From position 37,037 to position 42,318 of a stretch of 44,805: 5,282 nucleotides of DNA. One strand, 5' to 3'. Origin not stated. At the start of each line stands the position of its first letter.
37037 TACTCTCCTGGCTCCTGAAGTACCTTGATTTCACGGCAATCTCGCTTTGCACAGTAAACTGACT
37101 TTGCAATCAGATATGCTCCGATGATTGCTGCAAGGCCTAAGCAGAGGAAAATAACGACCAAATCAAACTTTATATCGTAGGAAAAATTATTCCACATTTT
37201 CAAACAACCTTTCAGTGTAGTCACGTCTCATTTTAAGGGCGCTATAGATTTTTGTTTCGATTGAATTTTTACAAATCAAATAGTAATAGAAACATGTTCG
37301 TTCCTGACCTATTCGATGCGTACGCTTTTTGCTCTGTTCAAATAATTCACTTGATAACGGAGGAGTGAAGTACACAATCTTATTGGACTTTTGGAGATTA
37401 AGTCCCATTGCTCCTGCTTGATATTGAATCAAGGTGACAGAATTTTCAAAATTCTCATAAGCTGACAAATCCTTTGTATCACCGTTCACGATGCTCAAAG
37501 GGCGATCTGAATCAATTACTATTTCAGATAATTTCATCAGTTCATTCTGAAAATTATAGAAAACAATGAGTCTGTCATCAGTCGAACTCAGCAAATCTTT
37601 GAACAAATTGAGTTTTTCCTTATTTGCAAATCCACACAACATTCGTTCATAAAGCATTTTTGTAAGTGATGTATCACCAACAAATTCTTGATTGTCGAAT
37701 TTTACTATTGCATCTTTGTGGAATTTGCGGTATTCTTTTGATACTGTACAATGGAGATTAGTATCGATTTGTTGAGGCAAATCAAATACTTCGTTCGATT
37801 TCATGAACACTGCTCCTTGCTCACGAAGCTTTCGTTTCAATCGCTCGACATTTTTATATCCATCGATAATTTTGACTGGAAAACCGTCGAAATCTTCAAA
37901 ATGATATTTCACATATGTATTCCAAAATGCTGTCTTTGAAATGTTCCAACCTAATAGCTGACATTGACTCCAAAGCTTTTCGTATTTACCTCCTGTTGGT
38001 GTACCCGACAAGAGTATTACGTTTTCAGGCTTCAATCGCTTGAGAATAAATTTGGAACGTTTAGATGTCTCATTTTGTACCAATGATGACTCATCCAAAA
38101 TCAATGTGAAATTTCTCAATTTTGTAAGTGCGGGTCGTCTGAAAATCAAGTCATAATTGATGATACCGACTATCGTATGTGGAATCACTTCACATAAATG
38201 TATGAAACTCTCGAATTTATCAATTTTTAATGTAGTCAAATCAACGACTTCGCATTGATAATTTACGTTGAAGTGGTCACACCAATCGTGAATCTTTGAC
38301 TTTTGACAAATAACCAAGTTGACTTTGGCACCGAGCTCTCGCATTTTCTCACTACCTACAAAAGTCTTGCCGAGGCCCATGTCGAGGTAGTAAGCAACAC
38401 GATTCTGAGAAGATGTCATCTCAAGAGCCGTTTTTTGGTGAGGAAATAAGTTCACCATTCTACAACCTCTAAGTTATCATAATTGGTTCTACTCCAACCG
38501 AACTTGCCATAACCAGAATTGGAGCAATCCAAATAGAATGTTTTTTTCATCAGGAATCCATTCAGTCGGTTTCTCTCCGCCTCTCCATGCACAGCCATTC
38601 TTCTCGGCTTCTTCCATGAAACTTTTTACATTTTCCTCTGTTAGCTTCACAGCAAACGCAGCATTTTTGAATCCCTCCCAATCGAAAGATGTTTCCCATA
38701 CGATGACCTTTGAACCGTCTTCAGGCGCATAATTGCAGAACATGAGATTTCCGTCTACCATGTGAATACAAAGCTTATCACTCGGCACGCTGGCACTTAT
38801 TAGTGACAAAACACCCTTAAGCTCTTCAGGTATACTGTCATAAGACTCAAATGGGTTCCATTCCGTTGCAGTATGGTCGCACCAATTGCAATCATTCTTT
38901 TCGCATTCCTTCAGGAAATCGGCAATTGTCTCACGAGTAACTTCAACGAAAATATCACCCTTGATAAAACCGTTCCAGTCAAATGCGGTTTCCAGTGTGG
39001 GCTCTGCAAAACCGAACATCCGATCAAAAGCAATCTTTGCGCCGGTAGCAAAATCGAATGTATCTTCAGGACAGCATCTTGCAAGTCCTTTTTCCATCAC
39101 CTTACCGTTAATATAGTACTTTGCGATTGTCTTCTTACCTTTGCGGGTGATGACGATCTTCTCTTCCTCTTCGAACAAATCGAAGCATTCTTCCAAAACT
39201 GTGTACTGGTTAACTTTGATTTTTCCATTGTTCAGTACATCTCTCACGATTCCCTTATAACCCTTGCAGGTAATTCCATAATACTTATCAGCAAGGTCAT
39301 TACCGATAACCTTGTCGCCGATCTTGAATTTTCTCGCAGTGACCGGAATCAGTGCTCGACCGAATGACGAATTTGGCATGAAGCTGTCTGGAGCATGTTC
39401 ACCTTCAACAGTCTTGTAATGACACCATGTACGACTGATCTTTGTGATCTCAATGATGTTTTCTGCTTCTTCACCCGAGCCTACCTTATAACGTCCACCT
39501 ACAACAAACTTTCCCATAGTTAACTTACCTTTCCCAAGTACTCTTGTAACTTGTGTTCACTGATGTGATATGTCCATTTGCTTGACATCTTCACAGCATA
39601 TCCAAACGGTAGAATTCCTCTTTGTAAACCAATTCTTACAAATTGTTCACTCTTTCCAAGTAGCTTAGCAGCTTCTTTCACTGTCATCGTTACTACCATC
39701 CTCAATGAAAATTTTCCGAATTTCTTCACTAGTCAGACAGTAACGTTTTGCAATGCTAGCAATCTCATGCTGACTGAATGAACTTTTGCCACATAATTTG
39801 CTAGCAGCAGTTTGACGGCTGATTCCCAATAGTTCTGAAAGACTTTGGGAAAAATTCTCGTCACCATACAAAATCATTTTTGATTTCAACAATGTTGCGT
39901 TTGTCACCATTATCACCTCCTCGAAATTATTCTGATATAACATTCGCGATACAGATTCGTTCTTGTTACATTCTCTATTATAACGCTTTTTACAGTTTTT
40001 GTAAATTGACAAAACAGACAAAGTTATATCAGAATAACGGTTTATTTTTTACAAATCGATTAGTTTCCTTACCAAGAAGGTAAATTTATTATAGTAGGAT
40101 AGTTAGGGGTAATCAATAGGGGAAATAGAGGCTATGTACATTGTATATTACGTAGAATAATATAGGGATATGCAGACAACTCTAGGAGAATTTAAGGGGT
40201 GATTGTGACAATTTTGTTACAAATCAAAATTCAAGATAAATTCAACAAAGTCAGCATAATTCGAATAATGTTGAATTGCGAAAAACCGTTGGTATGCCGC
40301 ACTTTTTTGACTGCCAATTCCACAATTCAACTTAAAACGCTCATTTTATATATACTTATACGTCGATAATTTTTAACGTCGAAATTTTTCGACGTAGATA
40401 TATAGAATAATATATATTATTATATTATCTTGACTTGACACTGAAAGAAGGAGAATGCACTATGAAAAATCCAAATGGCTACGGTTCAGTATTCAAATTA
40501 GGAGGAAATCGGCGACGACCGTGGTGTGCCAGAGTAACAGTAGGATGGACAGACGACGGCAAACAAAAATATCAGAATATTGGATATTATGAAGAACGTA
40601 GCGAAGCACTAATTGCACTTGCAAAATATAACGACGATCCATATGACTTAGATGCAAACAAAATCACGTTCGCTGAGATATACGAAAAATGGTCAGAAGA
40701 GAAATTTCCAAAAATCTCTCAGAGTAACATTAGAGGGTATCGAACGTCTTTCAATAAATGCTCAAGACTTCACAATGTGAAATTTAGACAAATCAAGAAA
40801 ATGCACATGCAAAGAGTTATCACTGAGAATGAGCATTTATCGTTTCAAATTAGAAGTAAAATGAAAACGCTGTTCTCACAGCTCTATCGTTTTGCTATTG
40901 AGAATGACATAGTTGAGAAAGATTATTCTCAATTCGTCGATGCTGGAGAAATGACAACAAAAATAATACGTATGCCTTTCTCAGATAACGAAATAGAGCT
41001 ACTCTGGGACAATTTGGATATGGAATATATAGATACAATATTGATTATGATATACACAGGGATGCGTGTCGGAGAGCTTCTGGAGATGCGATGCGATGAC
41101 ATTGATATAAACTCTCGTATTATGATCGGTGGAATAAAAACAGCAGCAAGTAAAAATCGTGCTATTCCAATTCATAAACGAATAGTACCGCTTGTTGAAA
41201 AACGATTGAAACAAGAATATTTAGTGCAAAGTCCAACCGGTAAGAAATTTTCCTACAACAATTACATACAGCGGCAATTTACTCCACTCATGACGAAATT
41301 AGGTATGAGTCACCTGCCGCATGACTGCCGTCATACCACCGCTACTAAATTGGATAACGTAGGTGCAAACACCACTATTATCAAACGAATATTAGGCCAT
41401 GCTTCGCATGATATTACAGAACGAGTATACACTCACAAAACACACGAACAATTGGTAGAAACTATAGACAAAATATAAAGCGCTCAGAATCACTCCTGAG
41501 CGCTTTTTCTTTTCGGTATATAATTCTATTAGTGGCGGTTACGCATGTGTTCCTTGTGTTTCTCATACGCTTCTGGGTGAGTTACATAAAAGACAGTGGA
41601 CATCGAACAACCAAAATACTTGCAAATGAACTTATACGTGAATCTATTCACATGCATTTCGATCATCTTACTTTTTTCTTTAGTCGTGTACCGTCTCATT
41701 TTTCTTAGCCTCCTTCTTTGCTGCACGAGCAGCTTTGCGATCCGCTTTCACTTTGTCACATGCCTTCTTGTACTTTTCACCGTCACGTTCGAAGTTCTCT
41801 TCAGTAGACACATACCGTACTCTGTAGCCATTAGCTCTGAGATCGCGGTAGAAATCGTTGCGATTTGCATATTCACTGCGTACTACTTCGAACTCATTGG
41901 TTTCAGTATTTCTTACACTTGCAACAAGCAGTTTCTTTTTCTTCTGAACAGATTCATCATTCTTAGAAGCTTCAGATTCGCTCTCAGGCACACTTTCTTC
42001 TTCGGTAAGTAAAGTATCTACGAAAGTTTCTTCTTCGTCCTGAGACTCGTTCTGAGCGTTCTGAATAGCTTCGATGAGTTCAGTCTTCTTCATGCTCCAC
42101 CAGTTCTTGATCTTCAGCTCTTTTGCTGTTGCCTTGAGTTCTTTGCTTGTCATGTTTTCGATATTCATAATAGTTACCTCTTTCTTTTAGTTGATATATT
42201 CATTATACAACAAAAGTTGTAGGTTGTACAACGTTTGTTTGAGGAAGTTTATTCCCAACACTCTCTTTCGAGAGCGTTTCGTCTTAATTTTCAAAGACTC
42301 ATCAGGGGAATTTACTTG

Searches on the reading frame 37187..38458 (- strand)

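Call 107: search_protein_families(library=pfam, proteins=[window:37187-38458:-], max_evalue=0.01)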
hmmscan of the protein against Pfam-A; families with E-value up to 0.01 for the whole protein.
window:37187-38458:- (423 aa): 3 families
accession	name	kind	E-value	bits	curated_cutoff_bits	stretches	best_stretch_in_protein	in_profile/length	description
PF00176.29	SNF2-rel_dom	-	2.1e-16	60.3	24.9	1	26-255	25-257/290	SNF2-related domain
PF00271.37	Helicase_C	-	3.6e-08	34.1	23.5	1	282-384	2-110/110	Helicase conserved C-terminal domain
PF00270.35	DEAD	-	0.00095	19.4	26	0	6-159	2-164/167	DEAD/DEAH box helicase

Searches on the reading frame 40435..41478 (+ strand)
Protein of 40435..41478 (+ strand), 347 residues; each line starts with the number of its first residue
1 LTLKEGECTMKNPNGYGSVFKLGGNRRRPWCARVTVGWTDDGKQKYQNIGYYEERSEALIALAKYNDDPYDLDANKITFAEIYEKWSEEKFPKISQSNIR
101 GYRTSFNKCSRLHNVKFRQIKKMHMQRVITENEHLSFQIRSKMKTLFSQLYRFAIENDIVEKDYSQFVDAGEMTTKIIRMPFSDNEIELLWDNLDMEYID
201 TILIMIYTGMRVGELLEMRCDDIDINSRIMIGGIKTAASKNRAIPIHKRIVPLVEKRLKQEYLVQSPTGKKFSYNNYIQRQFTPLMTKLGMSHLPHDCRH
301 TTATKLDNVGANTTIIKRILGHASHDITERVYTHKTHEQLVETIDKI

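Call 89: search_protein_families(library=pfam, proteins=[window:40435-41478:+], max_evalue=0.01)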
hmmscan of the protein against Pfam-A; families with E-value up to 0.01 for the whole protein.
window:40435-41478:+ (347 aa): 2 families
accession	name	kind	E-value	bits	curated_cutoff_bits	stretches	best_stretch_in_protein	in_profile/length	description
PF00589.27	Phage_integrase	-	3e-22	79.6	27.1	1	197-337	23-170/172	Phage integrase family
PF14659.12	Phage_int_SAM_3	-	0.00055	20.6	22.6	1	78-130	1-55/58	Phage integrase, N-terminal SAM-like domain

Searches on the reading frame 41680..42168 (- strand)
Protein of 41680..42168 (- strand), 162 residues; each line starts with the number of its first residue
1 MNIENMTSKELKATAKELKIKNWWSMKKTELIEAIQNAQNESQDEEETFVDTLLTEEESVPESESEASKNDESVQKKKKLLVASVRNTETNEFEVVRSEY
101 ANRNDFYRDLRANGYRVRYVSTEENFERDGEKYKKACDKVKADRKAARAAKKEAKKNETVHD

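Call 89: search_protein_families(library=pfam, proteins=[window:41680-42168:-], max_evalue=0.01)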
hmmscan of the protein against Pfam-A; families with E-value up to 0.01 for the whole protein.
window:41680-42168:- (162 aa): 1 family
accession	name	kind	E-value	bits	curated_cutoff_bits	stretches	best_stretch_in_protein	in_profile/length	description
PF07498.18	Rho_N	-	4.8e-10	39.7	24.9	1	4-42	3-41/43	Rho termination factor, N-terminal domain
